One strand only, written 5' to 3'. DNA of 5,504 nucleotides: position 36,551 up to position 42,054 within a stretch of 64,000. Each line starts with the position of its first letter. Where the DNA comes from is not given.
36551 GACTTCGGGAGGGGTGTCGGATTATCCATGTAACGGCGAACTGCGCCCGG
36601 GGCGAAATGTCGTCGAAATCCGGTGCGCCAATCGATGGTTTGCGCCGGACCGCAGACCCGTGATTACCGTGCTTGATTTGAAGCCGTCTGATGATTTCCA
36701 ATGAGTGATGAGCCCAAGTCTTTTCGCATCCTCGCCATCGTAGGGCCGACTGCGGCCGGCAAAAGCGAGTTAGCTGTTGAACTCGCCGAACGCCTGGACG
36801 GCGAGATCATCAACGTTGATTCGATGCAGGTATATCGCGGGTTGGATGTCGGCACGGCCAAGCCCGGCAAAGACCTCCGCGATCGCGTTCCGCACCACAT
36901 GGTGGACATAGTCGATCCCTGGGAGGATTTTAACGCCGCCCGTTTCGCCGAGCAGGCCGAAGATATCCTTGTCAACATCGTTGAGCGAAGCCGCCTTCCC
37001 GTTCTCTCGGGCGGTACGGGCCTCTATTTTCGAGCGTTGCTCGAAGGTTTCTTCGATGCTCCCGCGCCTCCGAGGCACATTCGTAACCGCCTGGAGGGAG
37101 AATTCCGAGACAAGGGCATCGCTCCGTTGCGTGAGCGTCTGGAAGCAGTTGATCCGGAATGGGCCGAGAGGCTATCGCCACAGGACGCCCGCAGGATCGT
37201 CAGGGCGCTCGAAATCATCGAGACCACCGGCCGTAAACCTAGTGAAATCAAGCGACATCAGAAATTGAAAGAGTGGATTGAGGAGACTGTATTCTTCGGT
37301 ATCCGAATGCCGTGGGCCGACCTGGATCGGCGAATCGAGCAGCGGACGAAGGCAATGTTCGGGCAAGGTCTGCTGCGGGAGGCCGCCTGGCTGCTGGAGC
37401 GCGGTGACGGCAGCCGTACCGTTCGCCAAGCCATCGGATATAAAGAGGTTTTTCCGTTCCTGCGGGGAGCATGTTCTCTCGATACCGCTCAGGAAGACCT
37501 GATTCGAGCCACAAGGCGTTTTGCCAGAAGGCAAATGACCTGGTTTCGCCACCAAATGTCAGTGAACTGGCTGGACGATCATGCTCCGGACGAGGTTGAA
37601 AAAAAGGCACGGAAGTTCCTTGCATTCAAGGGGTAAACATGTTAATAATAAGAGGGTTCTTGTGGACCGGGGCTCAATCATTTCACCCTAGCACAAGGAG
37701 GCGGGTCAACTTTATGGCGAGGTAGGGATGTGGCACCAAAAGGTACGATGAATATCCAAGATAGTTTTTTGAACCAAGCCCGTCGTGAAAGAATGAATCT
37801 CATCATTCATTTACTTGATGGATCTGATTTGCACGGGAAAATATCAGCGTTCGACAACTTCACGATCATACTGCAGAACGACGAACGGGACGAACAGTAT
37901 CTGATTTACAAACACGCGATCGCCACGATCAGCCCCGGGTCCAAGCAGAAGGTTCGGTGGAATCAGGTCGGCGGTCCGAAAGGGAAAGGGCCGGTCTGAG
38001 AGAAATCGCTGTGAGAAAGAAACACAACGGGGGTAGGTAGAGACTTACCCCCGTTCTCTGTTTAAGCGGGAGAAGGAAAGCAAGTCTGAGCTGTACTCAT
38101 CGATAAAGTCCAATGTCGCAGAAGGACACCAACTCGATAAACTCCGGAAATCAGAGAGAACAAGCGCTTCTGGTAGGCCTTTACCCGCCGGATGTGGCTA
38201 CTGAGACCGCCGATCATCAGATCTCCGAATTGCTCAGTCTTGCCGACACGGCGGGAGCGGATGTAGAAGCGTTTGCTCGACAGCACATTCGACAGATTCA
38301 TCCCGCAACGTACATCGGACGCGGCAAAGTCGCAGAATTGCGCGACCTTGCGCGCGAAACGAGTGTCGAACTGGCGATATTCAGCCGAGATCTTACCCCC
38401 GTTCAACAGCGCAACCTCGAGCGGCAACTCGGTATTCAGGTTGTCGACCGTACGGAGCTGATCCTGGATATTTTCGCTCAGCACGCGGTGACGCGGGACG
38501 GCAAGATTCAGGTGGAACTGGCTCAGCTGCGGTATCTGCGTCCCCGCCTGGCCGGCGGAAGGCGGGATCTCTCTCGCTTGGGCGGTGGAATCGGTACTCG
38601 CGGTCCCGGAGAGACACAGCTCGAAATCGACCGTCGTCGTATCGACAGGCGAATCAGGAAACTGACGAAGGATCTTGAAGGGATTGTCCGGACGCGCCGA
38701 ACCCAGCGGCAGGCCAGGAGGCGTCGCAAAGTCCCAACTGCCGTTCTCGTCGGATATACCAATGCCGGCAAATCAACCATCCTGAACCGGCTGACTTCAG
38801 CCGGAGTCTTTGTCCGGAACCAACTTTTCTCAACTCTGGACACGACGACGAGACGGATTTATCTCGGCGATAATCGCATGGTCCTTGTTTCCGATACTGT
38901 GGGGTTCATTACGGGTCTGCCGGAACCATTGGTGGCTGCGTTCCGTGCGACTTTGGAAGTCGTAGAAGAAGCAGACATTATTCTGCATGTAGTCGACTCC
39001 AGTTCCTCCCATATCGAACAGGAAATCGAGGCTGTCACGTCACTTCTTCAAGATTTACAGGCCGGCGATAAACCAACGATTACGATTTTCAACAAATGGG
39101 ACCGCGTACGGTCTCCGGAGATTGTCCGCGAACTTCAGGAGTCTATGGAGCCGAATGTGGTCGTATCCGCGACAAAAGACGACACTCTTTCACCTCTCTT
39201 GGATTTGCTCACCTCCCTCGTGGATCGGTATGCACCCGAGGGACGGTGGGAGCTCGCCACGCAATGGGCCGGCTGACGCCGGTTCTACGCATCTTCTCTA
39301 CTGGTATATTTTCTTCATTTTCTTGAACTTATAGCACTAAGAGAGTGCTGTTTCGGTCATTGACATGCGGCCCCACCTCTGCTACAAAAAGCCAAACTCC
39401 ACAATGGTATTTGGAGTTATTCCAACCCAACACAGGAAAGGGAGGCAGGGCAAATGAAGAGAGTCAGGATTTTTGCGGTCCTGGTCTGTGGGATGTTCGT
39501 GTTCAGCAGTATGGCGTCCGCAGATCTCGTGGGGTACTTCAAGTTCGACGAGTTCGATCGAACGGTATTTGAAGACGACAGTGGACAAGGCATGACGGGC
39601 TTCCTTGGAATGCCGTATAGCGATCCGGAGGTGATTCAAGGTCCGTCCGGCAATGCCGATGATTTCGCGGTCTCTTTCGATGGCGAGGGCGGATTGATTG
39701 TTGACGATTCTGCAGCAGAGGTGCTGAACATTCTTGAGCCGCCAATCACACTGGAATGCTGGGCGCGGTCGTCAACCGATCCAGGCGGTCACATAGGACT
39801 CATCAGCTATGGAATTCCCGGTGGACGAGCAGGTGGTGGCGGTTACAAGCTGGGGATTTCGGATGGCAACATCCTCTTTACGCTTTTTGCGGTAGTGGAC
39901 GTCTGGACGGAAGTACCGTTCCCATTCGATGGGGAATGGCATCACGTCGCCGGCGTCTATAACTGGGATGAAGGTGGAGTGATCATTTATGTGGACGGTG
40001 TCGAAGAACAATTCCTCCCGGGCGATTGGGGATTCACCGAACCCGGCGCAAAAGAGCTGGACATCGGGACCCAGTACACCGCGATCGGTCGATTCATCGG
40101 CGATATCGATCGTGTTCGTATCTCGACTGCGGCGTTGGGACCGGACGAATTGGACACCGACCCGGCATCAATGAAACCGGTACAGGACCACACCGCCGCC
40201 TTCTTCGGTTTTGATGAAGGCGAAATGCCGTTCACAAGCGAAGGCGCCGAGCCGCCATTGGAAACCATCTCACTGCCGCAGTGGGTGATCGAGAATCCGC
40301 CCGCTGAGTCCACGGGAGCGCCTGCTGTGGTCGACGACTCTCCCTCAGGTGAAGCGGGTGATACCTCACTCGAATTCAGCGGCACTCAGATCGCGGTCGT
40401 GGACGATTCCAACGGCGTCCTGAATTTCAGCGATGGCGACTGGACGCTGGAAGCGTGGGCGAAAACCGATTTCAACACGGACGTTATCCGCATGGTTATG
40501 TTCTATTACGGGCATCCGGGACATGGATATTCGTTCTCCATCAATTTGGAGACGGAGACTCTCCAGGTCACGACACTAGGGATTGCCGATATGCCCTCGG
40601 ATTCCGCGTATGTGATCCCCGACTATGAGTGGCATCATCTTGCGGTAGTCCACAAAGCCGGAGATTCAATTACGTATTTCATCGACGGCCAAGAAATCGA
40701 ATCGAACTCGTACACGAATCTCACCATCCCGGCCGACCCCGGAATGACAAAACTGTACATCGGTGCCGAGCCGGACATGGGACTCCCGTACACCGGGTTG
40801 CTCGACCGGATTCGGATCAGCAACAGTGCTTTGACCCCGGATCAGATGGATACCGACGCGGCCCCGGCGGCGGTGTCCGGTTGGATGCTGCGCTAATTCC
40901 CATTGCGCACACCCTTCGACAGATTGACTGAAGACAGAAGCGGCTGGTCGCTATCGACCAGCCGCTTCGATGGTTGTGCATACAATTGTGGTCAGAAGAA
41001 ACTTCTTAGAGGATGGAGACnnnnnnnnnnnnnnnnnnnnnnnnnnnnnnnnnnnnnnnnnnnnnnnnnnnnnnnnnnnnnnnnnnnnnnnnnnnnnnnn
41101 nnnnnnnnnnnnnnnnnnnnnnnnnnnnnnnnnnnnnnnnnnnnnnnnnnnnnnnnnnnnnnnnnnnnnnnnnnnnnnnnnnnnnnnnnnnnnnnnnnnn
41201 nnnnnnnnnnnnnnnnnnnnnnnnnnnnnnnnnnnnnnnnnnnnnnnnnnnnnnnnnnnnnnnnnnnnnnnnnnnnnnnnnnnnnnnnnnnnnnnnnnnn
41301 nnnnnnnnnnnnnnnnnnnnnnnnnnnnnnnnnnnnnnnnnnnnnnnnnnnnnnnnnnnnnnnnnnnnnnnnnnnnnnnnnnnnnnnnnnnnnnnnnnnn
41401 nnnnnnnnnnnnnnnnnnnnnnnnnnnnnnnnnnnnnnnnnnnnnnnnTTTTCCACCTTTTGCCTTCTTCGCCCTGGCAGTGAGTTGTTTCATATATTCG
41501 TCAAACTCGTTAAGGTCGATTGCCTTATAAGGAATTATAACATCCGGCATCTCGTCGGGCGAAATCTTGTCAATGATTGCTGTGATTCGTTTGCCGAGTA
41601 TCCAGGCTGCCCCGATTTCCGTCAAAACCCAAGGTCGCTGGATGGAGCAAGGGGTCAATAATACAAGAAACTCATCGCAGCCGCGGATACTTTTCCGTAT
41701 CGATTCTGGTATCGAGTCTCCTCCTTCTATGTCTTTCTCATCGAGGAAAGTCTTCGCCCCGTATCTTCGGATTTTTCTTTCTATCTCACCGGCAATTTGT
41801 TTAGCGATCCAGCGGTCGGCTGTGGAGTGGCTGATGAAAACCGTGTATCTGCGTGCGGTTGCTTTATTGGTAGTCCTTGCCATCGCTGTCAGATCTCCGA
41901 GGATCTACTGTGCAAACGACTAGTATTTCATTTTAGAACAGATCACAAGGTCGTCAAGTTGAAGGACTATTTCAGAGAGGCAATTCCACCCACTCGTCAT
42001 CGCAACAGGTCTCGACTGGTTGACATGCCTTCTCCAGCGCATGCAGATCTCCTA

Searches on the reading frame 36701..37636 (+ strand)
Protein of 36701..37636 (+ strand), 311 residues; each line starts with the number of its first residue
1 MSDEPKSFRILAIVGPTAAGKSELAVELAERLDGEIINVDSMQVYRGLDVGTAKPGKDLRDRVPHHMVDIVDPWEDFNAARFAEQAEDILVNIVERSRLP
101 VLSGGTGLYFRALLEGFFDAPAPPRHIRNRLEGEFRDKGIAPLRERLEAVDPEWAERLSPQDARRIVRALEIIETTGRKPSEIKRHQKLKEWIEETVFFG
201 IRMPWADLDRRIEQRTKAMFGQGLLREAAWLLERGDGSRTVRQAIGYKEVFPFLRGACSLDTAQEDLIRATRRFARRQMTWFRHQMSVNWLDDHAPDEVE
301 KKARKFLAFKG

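Call 32: search_protein_families(library=pfam, proteins=[window:36701-37636:+], max_evalue=0.001)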
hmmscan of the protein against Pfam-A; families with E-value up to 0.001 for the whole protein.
window:36701-37636:+ (311 aa): 2 families
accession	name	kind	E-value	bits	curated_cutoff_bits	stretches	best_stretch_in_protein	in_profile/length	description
PF01715.23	IPPT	-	2.9e-82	276.4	23.6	1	43-285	1-243/243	IPP transferase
PF01745.22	IPT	-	3.6e-06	27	20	1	10-56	3-49/233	Isopentenyl transferase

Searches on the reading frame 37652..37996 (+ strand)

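Call 72: search_protein_families(library=pfam, proteins=[window:37652-37996:+], max_evalue=0.01)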
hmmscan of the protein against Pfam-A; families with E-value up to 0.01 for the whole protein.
window:37652-37996:+ (115 aa): 2 families
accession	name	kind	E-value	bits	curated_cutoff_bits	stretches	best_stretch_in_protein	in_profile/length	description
PF17209.9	Hfq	-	2.3e-24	85.2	27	1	35-98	1-62/64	Hfq protein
PF21979.2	Hfq_1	-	1.6e-05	25.3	27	1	45-94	12-60/61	Hfq related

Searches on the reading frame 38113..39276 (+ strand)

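Call 32: search_protein_families(library=pfam, proteins=[window:38113-39276:+], max_evalue=0.001)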
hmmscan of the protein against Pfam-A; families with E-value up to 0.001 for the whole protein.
window:38113-39276:+ (387 aa): 8 families
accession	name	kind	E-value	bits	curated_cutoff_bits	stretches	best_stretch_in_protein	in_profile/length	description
PF13167.11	GTP-bdg_N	-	2.8e-30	105.2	25.4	1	35-122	2-89/89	GTP-binding GTPase N-terminal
PF16360.10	GTP-bdg_M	-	3.3e-29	101.7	29.5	1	124-202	1-79/79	GTP-binding GTPase Middle Region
PF01926.29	MMR_HSR1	-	1.5e-21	77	21.9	1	210-328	2-113/113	50S ribosome-binding GTPase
PF02421.24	FeoB_N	-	9.8e-09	35.4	27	1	210-358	3-148/156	Ferrous iron transport protein B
PF00350.29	Dynamin_N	-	3.9e-06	27.4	27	0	211-241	2-32/168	Dynamin family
PF00009.33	GTP_EFTU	-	6.3e-05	23.1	26.5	0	284-370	90-186/188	Elongation factor Tu GTP binding domain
PF00025.27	Arf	-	0.00017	21.5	22.3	0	206-231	13-38/174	ADP-ribosylation factor family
PF03193.22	RsgA_GTPase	-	0.00092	19.5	30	0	206-265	105-168/174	RsgA GTPase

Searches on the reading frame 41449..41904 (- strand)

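Call 15: search_protein_families(library=pfam, proteins=[window:41449-41904:-], max_evalue=0.01)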
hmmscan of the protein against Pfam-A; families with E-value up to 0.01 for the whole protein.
window:41449-41904:- (152 aa): 4 families
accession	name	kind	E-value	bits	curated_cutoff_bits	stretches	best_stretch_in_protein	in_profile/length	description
PF13676.11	TIR_2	-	4.5e-17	63.1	28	1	22-141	1-121/122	TIR domain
PF01582.25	TIR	-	5.6e-09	36.5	21.3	1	20-100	2-80/179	TIR domain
PF08937.16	ThsB_TIR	-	6e-06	27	21.2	1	23-110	1-93/100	Thoeris protein ThsB, TIR-like domain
PF10137.14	CAP12-PCTIR_TIR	-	0.00046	20.6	24.7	1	22-90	2-66/119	CAP12/Pycsar effector protein, TIR domain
